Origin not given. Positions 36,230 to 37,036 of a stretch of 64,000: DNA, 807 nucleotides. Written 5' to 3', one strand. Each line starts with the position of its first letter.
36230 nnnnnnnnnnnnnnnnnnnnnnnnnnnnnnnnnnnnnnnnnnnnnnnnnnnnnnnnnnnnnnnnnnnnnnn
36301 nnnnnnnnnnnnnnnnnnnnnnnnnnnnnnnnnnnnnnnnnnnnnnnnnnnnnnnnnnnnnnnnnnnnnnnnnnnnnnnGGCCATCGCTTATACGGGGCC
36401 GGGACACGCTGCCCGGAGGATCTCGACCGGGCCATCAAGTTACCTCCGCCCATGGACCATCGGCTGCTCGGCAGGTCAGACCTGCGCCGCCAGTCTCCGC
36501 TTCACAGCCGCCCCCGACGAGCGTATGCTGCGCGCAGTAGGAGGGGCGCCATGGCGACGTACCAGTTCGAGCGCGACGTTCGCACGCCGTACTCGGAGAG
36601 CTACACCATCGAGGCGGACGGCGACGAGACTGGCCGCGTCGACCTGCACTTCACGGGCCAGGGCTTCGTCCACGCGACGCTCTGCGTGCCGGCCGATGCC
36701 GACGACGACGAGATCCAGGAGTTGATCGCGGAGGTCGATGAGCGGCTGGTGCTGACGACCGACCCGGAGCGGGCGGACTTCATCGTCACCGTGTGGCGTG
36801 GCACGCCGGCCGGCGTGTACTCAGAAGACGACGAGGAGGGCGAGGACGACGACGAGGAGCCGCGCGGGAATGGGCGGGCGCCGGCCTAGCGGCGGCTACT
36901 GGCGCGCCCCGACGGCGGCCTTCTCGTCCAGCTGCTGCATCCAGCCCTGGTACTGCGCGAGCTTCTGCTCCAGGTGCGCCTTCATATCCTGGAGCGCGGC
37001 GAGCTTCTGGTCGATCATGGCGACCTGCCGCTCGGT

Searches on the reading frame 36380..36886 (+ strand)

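Call 57: search_protein_families(library=pfam, proteins=[window:36380-36886:+], max_evalue=0.01)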
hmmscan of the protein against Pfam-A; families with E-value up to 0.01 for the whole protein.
window:36380-36886:+ (169 aa): 1 family
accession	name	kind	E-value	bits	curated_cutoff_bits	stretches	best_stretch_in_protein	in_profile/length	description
PF22721.1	TBP-TOTE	-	0.00018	21.5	27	1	69-118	28-76/78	TATA-binding-like protein domain of the TOTE conflict systems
